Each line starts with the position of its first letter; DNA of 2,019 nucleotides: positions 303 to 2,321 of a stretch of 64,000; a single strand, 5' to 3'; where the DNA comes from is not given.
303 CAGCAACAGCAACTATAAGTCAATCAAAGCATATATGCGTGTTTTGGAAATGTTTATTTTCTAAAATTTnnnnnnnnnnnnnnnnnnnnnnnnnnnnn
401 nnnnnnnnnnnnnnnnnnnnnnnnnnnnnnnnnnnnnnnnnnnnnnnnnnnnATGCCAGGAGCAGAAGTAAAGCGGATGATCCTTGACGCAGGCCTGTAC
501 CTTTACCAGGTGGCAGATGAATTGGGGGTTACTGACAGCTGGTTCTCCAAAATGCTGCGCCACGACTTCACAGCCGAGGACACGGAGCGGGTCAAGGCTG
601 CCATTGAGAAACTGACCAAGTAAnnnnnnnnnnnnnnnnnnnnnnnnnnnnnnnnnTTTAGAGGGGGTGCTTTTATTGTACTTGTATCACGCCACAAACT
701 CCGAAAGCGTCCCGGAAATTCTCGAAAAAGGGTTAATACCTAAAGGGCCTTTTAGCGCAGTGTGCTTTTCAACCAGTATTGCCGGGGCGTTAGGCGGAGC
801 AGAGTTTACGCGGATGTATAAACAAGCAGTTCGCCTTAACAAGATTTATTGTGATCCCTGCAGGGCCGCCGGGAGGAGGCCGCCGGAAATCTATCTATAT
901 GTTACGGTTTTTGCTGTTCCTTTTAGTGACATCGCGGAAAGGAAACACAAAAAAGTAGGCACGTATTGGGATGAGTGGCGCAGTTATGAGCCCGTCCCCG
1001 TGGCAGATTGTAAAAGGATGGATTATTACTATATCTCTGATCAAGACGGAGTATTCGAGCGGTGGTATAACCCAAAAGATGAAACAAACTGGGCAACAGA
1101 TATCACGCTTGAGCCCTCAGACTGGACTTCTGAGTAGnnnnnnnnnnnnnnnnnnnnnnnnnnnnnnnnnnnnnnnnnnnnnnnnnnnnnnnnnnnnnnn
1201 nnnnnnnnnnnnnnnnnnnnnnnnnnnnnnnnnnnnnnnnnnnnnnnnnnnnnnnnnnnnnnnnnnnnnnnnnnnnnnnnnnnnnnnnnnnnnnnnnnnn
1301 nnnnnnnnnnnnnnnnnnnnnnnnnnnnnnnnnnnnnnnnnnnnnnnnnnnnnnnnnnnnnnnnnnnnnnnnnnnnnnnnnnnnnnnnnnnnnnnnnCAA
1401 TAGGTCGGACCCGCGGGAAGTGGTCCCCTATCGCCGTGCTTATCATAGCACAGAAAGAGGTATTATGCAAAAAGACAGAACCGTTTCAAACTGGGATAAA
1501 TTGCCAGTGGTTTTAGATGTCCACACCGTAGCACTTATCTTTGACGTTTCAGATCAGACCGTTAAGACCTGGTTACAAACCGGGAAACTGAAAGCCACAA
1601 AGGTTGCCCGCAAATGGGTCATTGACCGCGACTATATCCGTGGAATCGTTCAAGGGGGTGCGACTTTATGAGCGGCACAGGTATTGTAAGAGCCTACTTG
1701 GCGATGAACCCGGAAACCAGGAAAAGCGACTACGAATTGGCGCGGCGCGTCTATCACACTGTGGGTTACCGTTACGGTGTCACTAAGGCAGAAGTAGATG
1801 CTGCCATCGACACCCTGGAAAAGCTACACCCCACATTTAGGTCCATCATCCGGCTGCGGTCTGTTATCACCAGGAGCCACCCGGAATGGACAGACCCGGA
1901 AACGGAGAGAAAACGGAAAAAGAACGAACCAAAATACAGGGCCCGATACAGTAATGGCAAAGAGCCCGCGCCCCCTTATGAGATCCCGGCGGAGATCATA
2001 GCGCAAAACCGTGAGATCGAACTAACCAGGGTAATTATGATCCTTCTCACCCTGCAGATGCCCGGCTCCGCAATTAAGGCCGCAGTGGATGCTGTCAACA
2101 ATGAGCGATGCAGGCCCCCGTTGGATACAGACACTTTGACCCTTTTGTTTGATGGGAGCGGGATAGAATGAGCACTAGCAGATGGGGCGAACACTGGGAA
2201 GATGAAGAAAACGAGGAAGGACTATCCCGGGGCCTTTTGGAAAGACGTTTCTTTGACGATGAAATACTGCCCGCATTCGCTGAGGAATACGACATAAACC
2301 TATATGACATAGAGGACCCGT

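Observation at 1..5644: tRNA-Pro-linked island with satellite-like layout (repressor / cro / xis / primase-helicase / iteron ori) and no structural genes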

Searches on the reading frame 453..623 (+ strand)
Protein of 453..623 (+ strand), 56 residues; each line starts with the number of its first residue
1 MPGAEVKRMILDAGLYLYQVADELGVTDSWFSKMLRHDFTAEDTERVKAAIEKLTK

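Call 16: search_protein_families(library=pfam, max_evalue=0.01, proteins=[window:453-623:+])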
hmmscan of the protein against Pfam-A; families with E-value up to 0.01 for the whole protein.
window:453-623:+ (56 aa): 0 families

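Call 17: search_protein_families(library=phrogs, max_evalue=0.01, proteins=[window:453-623:+])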
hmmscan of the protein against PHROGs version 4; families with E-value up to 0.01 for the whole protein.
window:453-623:+ (56 aa): 1 family
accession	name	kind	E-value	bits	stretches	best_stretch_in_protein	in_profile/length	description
phrog_17740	-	unknown function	4.1e-08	34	1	5-55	7-57/62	-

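Call 40: search_protein_families(library=pfam, max_evalue=10, proteins=[window:453-623:+])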
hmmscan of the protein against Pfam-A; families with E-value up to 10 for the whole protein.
window:453-623:+ (56 aa): 3 families
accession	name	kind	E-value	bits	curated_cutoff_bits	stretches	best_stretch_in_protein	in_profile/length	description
PF13560.12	HTH_31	-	0.019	15.7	27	1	3-36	3-36/64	Helix-turn-helix domain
PF13384.12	HTH_23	-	0.02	15.2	24.6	1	8-37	12-40/50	Homeodomain-like domain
PF00356.27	LacI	-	0.13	12.5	27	1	17-54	2-41/46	Bacterial regulatory proteins, lacI family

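Call 41: search_protein_families(library=padloc, max_evalue=0.1, proteins=[window:453-623:+])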
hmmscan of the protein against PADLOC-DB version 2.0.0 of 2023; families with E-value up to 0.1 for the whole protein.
window:453-623:+ (56 aa): 0 families

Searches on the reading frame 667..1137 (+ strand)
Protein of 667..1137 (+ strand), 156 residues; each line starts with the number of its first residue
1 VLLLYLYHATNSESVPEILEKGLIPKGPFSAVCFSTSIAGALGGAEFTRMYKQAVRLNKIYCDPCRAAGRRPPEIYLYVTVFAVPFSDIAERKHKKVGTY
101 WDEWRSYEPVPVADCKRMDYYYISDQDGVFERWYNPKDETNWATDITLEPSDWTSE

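Call 16: search_protein_families(library=pfam, max_evalue=0.01, proteins=[window:667-1137:+])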
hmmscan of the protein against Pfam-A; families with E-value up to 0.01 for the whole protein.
window:667-1137:+ (156 aa): 0 families

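Call 17: search_protein_families(library=phrogs, max_evalue=0.01, proteins=[window:667-1137:+])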
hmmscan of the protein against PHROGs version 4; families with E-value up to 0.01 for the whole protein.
window:667-1137:+ (156 aa): 0 families

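Call 40: search_protein_families(library=pfam, max_evalue=10, proteins=[window:667-1137:+])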
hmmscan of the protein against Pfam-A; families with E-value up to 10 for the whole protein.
window:667-1137:+ (156 aa): 0 families

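Call 41: search_protein_families(library=padloc, max_evalue=0.1, proteins=[window:667-1137:+])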
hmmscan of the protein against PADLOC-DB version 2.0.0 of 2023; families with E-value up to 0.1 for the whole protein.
window:667-1137:+ (156 aa): 0 families

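Call 42: find_homologous_proteins(query=window:667-1137:+, max_evalue=0.01)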
Query window:667-1137:+ (156 aa): 1 proteins with E <= 0.01 among 14 candidates.
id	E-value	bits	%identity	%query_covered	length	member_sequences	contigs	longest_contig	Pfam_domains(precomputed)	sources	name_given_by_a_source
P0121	3.0e-93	328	90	98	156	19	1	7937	-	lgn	-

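Call 51: search_protein_representatives(protein=window:667-1137:+)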
Query: 156 residues. Proteins with E-value up to 0.001 (for the whole library): 2; up to 1e-10: 1; up to 1e-30: 1. The best 2 are listed.
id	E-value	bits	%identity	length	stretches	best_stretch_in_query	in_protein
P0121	9.4e-94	328.0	92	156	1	4-156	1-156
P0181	2.7e-06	43.5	31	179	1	4-143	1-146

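Call 57: predict_structure(protein=window:667-1137:+)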
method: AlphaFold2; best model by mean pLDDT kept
length: 156 residues; sequences in the alignment: 1
mean_pLDDT: 37.9   pTM: 0.30
mean pLDDT of the five models: 37.9, 37.0, 35.3, 32.7, 32.5
residues with pLDDT >= 90: 0; 70-90: 0; 50-70: 19; < 50: 137
segments of 3 or more residues with pLDDT < 50: 1-48, 71-156
pLDDT, mean of each block of 10 residues (from residue 1): 31 42 39 34 44 52 53 41 31 32 32 31 34 38 35 35
secondary structure, 60 per line:
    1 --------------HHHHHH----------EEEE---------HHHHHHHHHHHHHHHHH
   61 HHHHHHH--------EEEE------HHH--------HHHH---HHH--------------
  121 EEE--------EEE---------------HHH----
elements in order: H15-20 E31-34 H44-67 E76-79 H97-100 E121-123 E132-134

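Call 86: search_solved_structures(query=A2, max_evalue=10, show_alignments=2)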
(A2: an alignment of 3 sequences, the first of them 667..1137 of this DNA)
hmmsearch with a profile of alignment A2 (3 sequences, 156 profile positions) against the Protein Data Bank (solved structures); distinct sequences matched with E-value up to 10: 7.
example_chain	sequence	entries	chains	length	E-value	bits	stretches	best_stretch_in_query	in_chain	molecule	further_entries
8tg3_A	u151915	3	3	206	0.056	16.5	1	3-43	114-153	Probable RNA 2'-phosphotransferase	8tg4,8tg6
6ede_A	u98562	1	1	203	0.059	16.4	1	3-40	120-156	Probable RNA 2'-phosphotransferase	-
6e3a_A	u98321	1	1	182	0.078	16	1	3-40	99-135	Probable RNA 2'-phosphotransferase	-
5fmg_H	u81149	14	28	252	0.24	14.4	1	40-138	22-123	PROTEASOME, PUTATIVE | 20S proteasome beta-1 subunit | Proteasome subunit beta type-6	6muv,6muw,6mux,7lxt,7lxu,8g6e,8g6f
9y0l_H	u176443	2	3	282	0.29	14.2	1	40-138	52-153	Proteasome endopeptidase complex | Proteasome subunit beta type-6, putative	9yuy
1wfx_A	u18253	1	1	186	1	12.4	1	3-67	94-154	Probable RNA 2'-phosphotransferase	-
7omu_AAA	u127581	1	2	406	1.1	12.2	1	3-23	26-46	Macro domain-containing protein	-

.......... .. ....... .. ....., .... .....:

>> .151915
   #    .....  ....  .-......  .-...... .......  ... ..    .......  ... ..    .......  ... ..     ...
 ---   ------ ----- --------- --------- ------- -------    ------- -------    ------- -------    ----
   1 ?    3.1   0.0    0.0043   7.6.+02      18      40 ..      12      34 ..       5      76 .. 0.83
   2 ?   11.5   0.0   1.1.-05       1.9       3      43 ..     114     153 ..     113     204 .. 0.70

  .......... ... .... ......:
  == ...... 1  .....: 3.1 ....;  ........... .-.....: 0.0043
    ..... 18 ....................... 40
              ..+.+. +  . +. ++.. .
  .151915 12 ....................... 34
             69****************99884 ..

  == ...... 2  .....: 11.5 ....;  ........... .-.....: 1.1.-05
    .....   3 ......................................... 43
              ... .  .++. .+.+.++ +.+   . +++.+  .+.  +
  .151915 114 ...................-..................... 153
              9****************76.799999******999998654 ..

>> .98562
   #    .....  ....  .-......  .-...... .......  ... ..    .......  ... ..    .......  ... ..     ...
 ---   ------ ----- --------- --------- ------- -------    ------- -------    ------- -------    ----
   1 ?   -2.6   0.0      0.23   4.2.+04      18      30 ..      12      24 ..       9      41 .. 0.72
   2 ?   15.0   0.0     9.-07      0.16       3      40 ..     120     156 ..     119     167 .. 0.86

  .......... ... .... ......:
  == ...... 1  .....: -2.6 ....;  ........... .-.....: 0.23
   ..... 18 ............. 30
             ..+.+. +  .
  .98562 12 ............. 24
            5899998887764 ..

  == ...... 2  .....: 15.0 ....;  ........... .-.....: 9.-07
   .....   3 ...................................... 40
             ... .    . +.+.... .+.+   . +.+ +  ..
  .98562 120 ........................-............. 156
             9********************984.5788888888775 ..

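Call 87: search_protein_families(library=pfam, max_evalue=10, proteins=[P0181])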
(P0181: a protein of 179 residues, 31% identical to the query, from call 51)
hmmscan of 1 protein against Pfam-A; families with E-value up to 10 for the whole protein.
P0181 (179 aa): 1 family
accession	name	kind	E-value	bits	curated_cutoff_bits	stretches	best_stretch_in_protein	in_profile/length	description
PF22531.2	DUF7002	-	0.16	12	27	1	2-22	2-22/195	Family of unknown function (DUF7002)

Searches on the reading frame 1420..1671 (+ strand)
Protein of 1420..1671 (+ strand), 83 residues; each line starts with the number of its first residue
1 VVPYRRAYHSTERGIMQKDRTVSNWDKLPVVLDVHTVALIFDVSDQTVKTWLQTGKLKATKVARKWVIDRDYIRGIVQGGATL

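Call 16: search_protein_families(library=pfam, max_evalue=0.01, proteins=[window:1420-1671:+])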
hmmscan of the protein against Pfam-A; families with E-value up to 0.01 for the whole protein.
window:1420-1671:+ (83 aa): 1 family
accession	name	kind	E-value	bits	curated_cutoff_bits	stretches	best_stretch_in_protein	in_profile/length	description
PF12728.13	HTH_17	-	1.3e-07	32.2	27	1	32-73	2-43/51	Helix-turn-helix domain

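Call 17: search_protein_families(library=phrogs, max_evalue=0.01, proteins=[window:1420-1671:+])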
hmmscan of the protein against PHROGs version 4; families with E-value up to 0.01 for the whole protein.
window:1420-1671:+ (83 aa): 9 families
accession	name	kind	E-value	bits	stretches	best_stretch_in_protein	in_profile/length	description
phrog_10045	-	DNA, RNA and nucleotide metabolism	5.5e-05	23.9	1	22-73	11-63/74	HTH DNA binding protein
phrog_66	-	integration and excision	0.00011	23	1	19-75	81-138/412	excisionase and transcriptional regulator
phrog_8008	-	DNA, RNA and nucleotide metabolism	0.0012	19.5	0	36-65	19-48/66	DNA binding protein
phrog_22141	-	DNA, RNA and nucleotide metabolism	0.0015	19.4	1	30-73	36-80/166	DNA binding protein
phrog_6401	-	DNA, RNA and nucleotide metabolism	0.0021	18.9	1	31-71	9-50/64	DNA binding protein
phrog_2907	-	integration and excision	0.0024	19.2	1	34-66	9-46/117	excisionase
phrog_2474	-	transcription regulation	0.0032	18.4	1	18-61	35-78/118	MerR-like transcriptional regulator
phrog_2655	-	integration and excision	0.0045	17.7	1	26-73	109-160/181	excisionase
phrog_629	-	integration and excision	0.0062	17.6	0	44-71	21-50/82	excisionase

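Call 41: search_protein_families(library=padloc, max_evalue=0.1, proteins=[window:1420-1671:+])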
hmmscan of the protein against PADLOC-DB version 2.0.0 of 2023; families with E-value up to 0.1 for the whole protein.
window:1420-1671:+ (83 aa): 3 families
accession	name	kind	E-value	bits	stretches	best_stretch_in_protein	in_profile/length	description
PDLC03348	MTase_II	-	0.00045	16.8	1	31-74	10-54/727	Type II methyltransferase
PDLC04133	mad1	-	0.01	14.1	1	34-68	8-42/60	mads_1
PDLC03356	MTase_II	-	0.05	10.4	1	32-68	6-42/545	Type II methyltransferase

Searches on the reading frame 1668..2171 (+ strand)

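Call 16: search_protein_families(library=pfam, max_evalue=0.01, proteins=[window:1668-2171:+])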
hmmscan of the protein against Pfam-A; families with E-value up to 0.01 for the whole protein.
window:1668-2171:+ (167 aa): 0 families

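Call 17: search_protein_families(library=phrogs, max_evalue=0.01, proteins=[window:1668-2171:+])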
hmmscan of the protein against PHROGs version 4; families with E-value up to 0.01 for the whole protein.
window:1668-2171:+ (167 aa): 0 families

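Call 40: search_protein_families(library=pfam, max_evalue=10, proteins=[window:1668-2171:+])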
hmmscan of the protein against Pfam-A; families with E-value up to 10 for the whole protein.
window:1668-2171:+ (167 aa): 1 family
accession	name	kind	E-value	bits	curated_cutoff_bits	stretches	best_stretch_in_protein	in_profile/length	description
PF08708.16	PriCT_1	-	0.11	12.6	21.1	1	134-156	32-53/67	Primase C terminal 1 (PriCT-1)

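Call 41: search_protein_families(library=padloc, max_evalue=0.1, proteins=[window:1668-2171:+])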
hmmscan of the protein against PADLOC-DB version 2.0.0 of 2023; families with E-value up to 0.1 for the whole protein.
window:1668-2171:+ (167 aa): 0 families
